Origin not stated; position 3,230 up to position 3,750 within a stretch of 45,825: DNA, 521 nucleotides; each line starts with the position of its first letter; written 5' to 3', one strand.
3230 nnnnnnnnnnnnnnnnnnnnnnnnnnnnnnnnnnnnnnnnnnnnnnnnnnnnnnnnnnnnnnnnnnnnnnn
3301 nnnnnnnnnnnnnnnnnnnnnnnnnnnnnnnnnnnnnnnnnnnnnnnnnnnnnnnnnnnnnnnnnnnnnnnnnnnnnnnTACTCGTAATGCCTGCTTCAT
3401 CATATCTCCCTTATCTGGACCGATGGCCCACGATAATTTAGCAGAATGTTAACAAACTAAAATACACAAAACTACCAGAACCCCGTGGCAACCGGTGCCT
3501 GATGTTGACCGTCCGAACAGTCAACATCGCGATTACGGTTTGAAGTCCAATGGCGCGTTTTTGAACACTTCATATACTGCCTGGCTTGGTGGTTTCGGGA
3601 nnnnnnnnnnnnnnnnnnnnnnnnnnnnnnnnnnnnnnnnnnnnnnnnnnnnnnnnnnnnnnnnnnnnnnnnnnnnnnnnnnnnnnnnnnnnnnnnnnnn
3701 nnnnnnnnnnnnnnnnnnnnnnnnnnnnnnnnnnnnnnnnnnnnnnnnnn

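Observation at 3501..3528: Stable stem-loop between tolA and tolB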

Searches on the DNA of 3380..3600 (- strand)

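Call 7: search_dna_similar(query=window:3380-3600:-, collection=ecoli_genomes, mode=near, max_rows=10)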
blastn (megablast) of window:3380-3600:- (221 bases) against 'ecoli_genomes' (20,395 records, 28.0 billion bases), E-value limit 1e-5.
Records with a match: 5426; places in all: 5429; records where one place covers at least 80% of the query: 5426.
Genomes with a match: 5426 of 5426; with a place that covers at least 80% of the query: 5426. Places per genome that has any: lowest 1, median 1, highest 2. On chromosomes: 5427 places; on plasmids: 2.
Best place of each record, by identity: >=99% 5397; 95-99% 29.
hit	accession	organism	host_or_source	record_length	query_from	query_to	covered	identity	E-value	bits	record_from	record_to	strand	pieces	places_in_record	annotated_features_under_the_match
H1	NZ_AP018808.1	Escherichia coli strain E2865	Bos taurus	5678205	1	221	100%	100.0%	3e-111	409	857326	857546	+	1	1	tolA: cell envelope integrity protein TolA | tolB: Tol-Pal system beta propeller repeat protein TolB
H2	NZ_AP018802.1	Escherichia coli strain E2863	Bos taurus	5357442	1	221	100%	100.0%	3e-111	409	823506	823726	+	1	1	tolA: cell envelope integrity protein TolA | tolB: Tol-Pal system beta propeller repeat protein TolB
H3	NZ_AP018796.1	Escherichia coli strain E2855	Bos taurus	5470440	1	221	100%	100.0%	3e-111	409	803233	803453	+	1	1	tolA: cell envelope integrity protein TolA | tolB: Tol-Pal system beta propeller repeat protein TolB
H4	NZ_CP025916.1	Escherichia coli strain 120899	Homo sapiens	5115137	1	221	100%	100.0%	3e-111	409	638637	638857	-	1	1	tolA: cell envelope integrity protein TolA | tolB: Tol-Pal system beta propeller repeat protein TolB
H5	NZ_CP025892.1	Escherichia coli strain 503025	Homo sapiens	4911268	1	221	100%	100.0%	3e-111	409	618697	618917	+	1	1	tolA: cell envelope integrity protein TolA | tolB: Tol-Pal system beta propeller repeat protein TolB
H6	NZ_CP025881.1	Escherichia coli strain 503440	Homo sapiens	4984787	1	221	100%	100.0%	3e-111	409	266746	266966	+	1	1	tolA: cell envelope integrity protein TolA | tolB: Tol-Pal system beta propeller repeat protein TolB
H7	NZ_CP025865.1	Escherichia coli strain 504211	Homo sapiens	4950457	1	221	100%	100.0%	3e-111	409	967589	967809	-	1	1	tolA: cell envelope integrity protein TolA | tolB: Tol-Pal system beta propeller repeat protein TolB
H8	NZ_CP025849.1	Escherichia coli strain 600468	Homo sapiens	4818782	1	221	100%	100.0%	3e-111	409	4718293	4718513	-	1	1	tolA: cell envelope integrity protein TolA | tolB: Tol-Pal system beta propeller repeat protein TolB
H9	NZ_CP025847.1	Escherichia coli strain 602354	Homo sapiens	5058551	1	221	100%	100.0%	3e-111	409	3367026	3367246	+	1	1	tolA: cell envelope integrity protein TolA | tolB: Tol-Pal system beta propeller repeat protein TolB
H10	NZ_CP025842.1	Escherichia coli strain 720632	Homo sapiens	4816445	1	221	100%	100.0%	3e-111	409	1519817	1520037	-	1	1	tolA: cell envelope integrity protein TolA | tolB: Tol-Pal system beta propeller repeat protein TolB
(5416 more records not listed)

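Call 55: build_rna_model(alignment_id=A1, structure=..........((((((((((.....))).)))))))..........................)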
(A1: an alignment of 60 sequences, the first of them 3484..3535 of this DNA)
Model R1 built from alignment A1 (60 sequences, 62 columns); structure: as given.
model positions 52; base pairs 10; branch points 0; effective number of sequences 60; information 0.749 bits per position. Calibrated on 0.2 Mb of random sequence (short: E-values are rough).
structure used (alignment columns):
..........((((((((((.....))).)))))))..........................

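Call 56: search_with_rna_model(model_id=R1, sources=[window, L001, L002, L003, L004, L005, L006, L007, L008, L009, L010, L011, L012, L013, L014, L015, L016, L017, L018, L019, L020, L021, L022, L023, L024, L025, L026, L027, L028, L029, L030, L031, L032, L033, L034, L035, L036, L037, L038, L039, L040, L041, L042, L043, L044, L045, L046, L047, L048, L049, L050, L051, L052, L053, L054, L055, L056, L057, L058, L059, L060, L061, L062, L063, L064, L065, L066, L067, L068, L069, L070, L071, L072, L073, L074, L075, L076, L077, L078, L079, L080], max_evalue=1, make_alignment=true)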
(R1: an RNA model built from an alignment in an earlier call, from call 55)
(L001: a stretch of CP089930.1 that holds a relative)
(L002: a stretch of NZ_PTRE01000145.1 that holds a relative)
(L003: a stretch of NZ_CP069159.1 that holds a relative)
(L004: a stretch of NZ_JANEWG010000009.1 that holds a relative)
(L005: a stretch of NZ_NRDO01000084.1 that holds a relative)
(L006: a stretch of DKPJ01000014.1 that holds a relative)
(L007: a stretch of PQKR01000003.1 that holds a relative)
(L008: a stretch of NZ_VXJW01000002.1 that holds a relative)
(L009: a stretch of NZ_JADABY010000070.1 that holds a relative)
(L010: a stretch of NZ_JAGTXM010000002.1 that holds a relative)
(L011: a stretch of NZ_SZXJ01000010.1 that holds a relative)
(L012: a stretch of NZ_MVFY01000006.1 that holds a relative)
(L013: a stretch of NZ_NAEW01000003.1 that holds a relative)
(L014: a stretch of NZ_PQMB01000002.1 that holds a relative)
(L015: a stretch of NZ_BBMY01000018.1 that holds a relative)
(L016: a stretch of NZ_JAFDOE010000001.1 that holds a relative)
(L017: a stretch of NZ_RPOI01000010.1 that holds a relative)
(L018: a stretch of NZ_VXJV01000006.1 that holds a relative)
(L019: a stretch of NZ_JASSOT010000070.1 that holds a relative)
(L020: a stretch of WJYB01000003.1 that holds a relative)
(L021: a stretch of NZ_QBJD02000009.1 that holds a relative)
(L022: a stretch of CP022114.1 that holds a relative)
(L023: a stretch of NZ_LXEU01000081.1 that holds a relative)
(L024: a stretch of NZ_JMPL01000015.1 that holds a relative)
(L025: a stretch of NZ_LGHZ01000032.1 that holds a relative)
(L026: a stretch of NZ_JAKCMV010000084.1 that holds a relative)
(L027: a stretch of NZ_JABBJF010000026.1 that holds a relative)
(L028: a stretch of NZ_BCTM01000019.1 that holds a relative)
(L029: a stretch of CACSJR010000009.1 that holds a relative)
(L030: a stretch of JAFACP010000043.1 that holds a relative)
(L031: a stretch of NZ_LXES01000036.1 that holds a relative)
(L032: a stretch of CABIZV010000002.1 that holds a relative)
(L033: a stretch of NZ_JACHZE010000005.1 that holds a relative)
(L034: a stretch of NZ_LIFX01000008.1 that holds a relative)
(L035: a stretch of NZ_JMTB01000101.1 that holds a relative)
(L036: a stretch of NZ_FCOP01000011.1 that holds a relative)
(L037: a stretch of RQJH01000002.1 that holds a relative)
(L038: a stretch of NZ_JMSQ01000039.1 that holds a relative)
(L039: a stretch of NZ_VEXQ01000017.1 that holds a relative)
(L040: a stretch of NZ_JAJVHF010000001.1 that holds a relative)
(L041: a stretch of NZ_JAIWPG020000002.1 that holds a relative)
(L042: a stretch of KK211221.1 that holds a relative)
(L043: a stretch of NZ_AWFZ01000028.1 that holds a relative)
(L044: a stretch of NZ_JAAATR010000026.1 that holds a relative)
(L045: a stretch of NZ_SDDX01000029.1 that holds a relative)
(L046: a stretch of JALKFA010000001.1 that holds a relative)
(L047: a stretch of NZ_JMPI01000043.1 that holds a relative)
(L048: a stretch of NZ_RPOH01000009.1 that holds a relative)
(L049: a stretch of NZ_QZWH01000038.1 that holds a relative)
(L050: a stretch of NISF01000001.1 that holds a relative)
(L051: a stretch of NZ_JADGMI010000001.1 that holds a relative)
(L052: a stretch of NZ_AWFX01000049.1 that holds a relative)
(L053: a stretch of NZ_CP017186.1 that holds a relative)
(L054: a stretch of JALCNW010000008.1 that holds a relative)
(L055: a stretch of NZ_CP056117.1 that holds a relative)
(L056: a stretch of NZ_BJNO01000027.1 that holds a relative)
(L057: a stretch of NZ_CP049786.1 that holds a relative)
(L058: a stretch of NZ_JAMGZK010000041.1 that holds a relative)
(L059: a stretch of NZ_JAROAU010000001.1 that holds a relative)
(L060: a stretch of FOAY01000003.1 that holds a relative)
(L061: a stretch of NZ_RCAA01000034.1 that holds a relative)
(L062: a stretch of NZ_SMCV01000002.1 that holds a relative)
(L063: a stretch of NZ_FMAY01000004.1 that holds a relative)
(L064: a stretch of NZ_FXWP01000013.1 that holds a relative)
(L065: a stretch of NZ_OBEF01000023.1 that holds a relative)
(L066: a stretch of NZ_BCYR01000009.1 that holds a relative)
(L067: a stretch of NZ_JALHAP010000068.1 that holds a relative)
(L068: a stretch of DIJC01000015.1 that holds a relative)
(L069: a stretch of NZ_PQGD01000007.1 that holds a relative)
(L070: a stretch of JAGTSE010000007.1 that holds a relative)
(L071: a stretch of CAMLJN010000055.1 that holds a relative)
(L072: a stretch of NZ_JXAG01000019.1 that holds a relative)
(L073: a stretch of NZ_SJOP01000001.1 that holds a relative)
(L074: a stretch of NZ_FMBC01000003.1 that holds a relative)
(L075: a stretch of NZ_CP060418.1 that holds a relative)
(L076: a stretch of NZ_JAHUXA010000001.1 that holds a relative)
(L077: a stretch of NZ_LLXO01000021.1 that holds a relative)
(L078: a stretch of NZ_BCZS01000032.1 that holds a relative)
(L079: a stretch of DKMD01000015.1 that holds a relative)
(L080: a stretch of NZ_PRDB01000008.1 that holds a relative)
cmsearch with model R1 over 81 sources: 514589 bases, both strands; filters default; matches with E-value up to 1: 84.
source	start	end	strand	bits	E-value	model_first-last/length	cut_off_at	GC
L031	2367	2419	+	61.7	5.2e-16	1-52/52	no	0.42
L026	1015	1067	+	61.3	6.8e-16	1-52/52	no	0.4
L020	2367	2419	+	58.8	4.4e-15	1-52/52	no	0.42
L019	2367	2419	+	55.5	5e-14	1-52/52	no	0.42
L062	2372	2420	+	53.2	2.7e-13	1-52/52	no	0.45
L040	2367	2419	+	52.4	5.2e-13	1-52/52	no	0.42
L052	2369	2420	+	52.3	5.4e-13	1-52/52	no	0.48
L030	2366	2418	+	52.3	5.4e-13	1-52/52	no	0.38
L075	2372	2420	+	49.6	4e-12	1-52/52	no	0.45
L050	2372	2420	+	49.5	4.3e-12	1-52/52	no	0.45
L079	2370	2420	+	48.7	7.9e-12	1-52/52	no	0.49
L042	2372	2423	+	47.7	1.7e-11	1-52/52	no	0.52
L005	2369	2420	+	47.3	2.3e-11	1-52/52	no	0.54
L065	2370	2420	+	46.7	3.6e-11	1-52/52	no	0.49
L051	2369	2420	+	45.6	8.1e-11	1-52/52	no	0.38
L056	2372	2420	+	44.6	1.6e-10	1-52/52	no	0.43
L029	2370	2420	+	44.6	1.7e-10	1-52/52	no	0.47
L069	2369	2420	+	44.6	1.7e-10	1-52/52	no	0.38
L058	2367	2419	+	43.8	3e-10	1-52/52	no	0.47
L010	2371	2420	+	43.7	3.3e-10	1-52/52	no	0.5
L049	2370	2420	+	42.8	6.3e-10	1-52/52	no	0.45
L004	2369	2420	+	42.3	9.3e-10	1-52/52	no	0.52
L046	2370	2420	+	42.1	1.1e-09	1-52/52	no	0.43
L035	2369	2420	+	40.8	2.9e-09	1-52/52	no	0.33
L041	2368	2419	+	40.6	3.4e-09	1-52/52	no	0.42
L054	2368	2419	+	40.1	4.9e-09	1-52/52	no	0.44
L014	2369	2420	+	39.7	6.6e-09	1-52/52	no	0.48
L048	2371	2420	+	39.4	8.2e-09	1-52/52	no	0.46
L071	1192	1242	+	39.3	8.9e-09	1-52/52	no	0.43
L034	2369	2420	+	38.8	1.3e-08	1-52/52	no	0.4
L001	2369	2420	+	38.8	1.3e-08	1-52/52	no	0.5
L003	846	897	+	38.7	1.3e-08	1-52/52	no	0.54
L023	2369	2420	+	38.4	1.7e-08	1-52/52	no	0.44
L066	2372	2420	+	38.3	1.9e-08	1-52/52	no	0.65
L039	2370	2420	+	37.6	3.1e-08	1-52/52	no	0.41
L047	780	827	+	37.6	3.1e-08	1-52/52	no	0.44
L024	2369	2418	+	36.1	9.6e-08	1-52/52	no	0.58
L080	2373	2420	+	35.8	1.2e-07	1-52/52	no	0.48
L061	409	459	+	35.7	1.2e-07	1-52/52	no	0.39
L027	2372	2420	+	35.1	2e-07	1-52/52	no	0.41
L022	2348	2399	+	34.9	2.3e-07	1-52/52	no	0.44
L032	2370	2420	+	34.8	2.6e-07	1-52/52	no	0.39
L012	717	767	+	34.5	3e-07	1-52/52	no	0.43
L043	2370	2421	+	34.3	3.6e-07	1-52/52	no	0.58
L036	2367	2419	+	34.2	4e-07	1-52/52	no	0.51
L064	2369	2420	+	32.8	1.1e-06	1-52/52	no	0.58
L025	2369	2420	+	31.4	3.2e-06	1-52/52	no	0.42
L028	2369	2420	+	31.4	3.2e-06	1-52/52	no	0.42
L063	2368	2420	+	31.3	3.2e-06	1-52/52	no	0.58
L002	2369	2420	+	30.1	7.9e-06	1-52/52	no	0.5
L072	2369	2420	+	29.7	1.1e-05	1-52/52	no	0.54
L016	2373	2420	+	29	1.8e-05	1-52/52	no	0.46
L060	2371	2422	+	28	3.8e-05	1-52/52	no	0.58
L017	2373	2420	+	28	3.9e-05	1-52/52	no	0.48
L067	2372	2420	+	27.6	5e-05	1-52/52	no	0.31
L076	2371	2420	+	27.5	5.7e-05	1-52/52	no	0.4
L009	2373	2420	+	27.5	5.7e-05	1-52/52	no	0.42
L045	2372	2419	+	27.3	6.4e-05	1-52/52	no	0.44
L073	2369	2420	+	27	7.8e-05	1-52/52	no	0.56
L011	2373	2420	+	26.1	0.00016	1-52/52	no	0.48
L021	1521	1573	+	25.7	0.00021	1-52/52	no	0.47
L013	1481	1527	+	25.5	0.00024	1-52/52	no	0.45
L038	2370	2420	+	24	0.00078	1-52/52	no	0.53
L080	2379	2402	-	23.6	0.001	10-33/52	no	0.42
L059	2371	2423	+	22.9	0.0017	1-52/52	no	0.55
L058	2369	2399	-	22.4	0.0026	10-40/52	no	0.48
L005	2371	2401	-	19.9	0.015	10-40/52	no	0.58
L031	2369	2399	-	19.1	0.03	10-40/52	no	0.45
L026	1023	1047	-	19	0.032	10-34/52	no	0.48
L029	2379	2400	-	18.9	0.034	11-32/52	no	0.59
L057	389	435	+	18.9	0.034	1-52/52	no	0.43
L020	2376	2399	-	18.6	0.042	10-33/52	no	0.5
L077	2367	2418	+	18.2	0.057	1-52/52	no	0.52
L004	2371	2401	-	17.5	0.094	10-40/52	no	0.55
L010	2373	2403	-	16.7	0.17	10-40/52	no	0.52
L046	2367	2401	-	16.1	0.27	10-44/52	no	0.4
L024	2371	2401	-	16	0.29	10-40/52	no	0.58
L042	2381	2402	-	15.1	0.56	11-32/52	no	0.64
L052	2378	2399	-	15.1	0.56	11-32/52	no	0.64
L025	2372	2401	-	14.9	0.67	10-40/52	no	0.37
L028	2372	2401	-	14.9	0.67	10-40/52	no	0.37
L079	2379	2400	-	14.5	0.87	11-32/52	no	0.55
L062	2376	2401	-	14.5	0.89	10-35/52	no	0.54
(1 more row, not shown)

Alignment A2: 84 matches aligned to the model, 57 columns, each read 5' to 3' on its own strand. Consensus structure (alignment columns), stored with it:
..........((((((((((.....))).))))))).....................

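Call 57: search_with_rna_model(model_id=R1, sources=[window, L001, L002, L003, L004, L005, L006, L007, L008, L009, L010, L011, L012, L013, L014, L015, L016, L017, L018, L019, L020, L021, L022, L023, L024, L025, L026, L027, L028, L029, L030, L031, L032, L033, L034, L035, L036, L037, L038, L039, L040, L041, L042, L043, L044, L045, L046, L047, L048, L049, L050, L051, L052, L053, L054, L055, L056, L057, L058, L059, L060, L061, L062, L063, L064, L065, L066, L067, L068, L069, L070, L071, L072, L073, L074, L075, L076, L077, L078, L079, L080], max_evalue=0.0009, make_alignment=true)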
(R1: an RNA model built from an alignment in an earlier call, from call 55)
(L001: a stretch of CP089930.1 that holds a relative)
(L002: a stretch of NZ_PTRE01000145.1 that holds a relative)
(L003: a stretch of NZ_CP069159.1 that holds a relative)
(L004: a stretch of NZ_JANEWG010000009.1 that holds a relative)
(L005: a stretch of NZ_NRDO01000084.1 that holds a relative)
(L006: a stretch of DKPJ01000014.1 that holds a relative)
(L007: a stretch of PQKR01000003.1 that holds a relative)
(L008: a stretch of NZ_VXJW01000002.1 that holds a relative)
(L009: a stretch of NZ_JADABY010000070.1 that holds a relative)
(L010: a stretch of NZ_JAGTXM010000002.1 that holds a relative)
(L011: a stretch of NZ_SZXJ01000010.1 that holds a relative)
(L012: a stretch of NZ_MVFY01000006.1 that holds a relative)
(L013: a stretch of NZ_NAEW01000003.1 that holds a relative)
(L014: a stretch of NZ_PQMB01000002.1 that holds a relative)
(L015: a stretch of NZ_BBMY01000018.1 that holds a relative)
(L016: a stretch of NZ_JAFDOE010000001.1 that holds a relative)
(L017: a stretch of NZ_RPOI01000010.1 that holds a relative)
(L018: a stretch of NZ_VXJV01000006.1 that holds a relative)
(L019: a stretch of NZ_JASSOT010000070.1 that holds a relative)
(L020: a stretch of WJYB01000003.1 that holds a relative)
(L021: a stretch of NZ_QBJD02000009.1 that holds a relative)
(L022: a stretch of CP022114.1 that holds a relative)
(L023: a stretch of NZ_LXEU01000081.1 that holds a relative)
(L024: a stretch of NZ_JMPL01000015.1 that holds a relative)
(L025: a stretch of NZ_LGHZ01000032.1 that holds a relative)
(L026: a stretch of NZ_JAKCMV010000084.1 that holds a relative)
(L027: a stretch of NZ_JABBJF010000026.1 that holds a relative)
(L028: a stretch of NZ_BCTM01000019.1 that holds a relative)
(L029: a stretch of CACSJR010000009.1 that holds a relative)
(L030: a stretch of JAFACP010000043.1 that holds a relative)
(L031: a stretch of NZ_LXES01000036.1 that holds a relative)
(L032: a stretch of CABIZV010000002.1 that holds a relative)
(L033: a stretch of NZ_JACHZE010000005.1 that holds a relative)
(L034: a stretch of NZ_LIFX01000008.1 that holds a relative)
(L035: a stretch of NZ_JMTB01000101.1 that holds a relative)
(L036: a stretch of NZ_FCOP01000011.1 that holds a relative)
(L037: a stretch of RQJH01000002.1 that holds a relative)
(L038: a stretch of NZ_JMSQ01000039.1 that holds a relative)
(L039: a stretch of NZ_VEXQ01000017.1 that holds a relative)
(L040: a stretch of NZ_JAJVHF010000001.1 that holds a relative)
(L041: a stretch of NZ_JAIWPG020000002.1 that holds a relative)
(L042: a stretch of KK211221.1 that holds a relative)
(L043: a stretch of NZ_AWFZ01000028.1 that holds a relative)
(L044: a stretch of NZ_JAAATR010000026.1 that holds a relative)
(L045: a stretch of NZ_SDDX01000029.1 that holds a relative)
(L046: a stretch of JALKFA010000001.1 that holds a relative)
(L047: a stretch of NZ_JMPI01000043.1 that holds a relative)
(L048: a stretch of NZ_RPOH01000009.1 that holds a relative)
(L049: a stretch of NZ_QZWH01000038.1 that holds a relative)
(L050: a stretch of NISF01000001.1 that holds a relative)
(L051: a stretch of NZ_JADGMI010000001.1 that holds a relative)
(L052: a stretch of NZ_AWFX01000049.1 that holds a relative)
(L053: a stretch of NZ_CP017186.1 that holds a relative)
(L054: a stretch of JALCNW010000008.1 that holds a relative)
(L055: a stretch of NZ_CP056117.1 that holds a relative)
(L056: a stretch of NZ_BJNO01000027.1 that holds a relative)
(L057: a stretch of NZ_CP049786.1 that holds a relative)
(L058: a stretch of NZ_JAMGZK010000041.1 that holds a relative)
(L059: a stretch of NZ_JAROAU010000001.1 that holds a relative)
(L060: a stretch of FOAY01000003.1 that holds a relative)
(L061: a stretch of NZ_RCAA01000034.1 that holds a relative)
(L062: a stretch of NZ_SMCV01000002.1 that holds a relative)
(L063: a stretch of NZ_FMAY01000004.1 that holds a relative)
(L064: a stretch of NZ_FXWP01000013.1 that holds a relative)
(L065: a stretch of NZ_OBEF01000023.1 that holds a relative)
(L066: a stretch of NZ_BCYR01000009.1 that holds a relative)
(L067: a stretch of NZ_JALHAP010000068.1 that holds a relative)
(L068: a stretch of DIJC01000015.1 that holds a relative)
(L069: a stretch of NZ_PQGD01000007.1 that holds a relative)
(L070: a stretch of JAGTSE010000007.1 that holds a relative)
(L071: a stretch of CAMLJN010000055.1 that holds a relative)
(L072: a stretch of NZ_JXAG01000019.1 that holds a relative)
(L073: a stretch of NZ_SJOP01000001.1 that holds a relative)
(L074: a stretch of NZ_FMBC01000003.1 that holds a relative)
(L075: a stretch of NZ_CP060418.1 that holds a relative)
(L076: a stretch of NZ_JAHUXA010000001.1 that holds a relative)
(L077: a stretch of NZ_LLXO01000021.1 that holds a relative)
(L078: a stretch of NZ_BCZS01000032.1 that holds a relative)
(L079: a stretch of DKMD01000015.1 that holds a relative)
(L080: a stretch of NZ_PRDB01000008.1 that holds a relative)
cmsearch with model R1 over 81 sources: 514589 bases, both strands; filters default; matches with E-value up to 0.0009: 64.
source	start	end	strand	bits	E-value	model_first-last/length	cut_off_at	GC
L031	2367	2419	+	61.7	5.2e-16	1-52/52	no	0.42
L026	1015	1067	+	61.3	6.8e-16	1-52/52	no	0.4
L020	2367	2419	+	58.8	4.4e-15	1-52/52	no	0.42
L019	2367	2419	+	55.5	5e-14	1-52/52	no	0.42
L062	2372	2420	+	53.2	2.7e-13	1-52/52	no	0.45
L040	2367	2419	+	52.4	5.2e-13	1-52/52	no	0.42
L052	2369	2420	+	52.3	5.4e-13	1-52/52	no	0.48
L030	2366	2418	+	52.3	5.4e-13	1-52/52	no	0.38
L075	2372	2420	+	49.6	4e-12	1-52/52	no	0.45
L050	2372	2420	+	49.5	4.3e-12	1-52/52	no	0.45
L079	2370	2420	+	48.7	7.9e-12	1-52/52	no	0.49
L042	2372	2423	+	47.7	1.7e-11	1-52/52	no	0.52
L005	2369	2420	+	47.3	2.3e-11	1-52/52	no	0.54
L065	2370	2420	+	46.7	3.6e-11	1-52/52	no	0.49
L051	2369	2420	+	45.6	8.1e-11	1-52/52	no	0.38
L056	2372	2420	+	44.6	1.6e-10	1-52/52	no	0.43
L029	2370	2420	+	44.6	1.7e-10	1-52/52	no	0.47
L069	2369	2420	+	44.6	1.7e-10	1-52/52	no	0.38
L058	2367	2419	+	43.8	3e-10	1-52/52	no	0.47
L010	2371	2420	+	43.7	3.3e-10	1-52/52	no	0.5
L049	2370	2420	+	42.8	6.3e-10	1-52/52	no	0.45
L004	2369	2420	+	42.3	9.3e-10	1-52/52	no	0.52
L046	2370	2420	+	42.1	1.1e-09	1-52/52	no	0.43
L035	2369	2420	+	40.8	2.9e-09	1-52/52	no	0.33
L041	2368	2419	+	40.6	3.4e-09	1-52/52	no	0.42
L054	2368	2419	+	40.1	4.9e-09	1-52/52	no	0.44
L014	2369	2420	+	39.7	6.6e-09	1-52/52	no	0.48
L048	2371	2420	+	39.4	8.2e-09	1-52/52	no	0.46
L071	1192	1242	+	39.3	8.9e-09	1-52/52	no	0.43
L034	2369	2420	+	38.8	1.3e-08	1-52/52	no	0.4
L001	2369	2420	+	38.8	1.3e-08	1-52/52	no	0.5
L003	846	897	+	38.7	1.3e-08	1-52/52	no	0.54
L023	2369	2420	+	38.4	1.7e-08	1-52/52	no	0.44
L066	2372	2420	+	38.3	1.9e-08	1-52/52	no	0.65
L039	2370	2420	+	37.6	3.1e-08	1-52/52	no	0.41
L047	780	827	+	37.6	3.1e-08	1-52/52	no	0.44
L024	2369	2418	+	36.1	9.6e-08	1-52/52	no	0.58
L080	2373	2420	+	35.8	1.2e-07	1-52/52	no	0.48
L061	409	459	+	35.7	1.2e-07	1-52/52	no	0.39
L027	2372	2420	+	35.1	2e-07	1-52/52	no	0.41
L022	2348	2399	+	34.9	2.3e-07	1-52/52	no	0.44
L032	2370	2420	+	34.8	2.6e-07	1-52/52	no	0.39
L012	717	767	+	34.5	3e-07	1-52/52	no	0.43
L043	2370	2421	+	34.3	3.6e-07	1-52/52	no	0.58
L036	2367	2419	+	34.2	4e-07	1-52/52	no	0.51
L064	2369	2420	+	32.8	1.1e-06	1-52/52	no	0.58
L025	2369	2420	+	31.4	3.2e-06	1-52/52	no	0.42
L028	2369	2420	+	31.4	3.2e-06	1-52/52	no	0.42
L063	2368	2420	+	31.3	3.2e-06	1-52/52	no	0.58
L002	2369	2420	+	30.1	7.9e-06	1-52/52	no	0.5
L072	2369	2420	+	29.7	1.1e-05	1-52/52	no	0.54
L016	2373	2420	+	29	1.8e-05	1-52/52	no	0.46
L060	2371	2422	+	28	3.8e-05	1-52/52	no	0.58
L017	2373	2420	+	28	3.9e-05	1-52/52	no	0.48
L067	2372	2420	+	27.6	5e-05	1-52/52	no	0.31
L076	2371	2420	+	27.5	5.7e-05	1-52/52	no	0.4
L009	2373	2420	+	27.5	5.7e-05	1-52/52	no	0.42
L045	2372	2419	+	27.3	6.4e-05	1-52/52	no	0.44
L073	2369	2420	+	27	7.8e-05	1-52/52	no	0.56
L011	2373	2420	+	26.1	0.00016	1-52/52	no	0.48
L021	1521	1573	+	25.7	0.00021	1-52/52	no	0.47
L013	1481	1527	+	25.5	0.00024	1-52/52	no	0.45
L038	2370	2420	+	24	0.00078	1-52/52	no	0.53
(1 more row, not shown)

Alignment A3: 64 matches aligned to the model, 57 columns, each read 5' to 3' on its own strand. Consensus structure (alignment columns), stored with it:
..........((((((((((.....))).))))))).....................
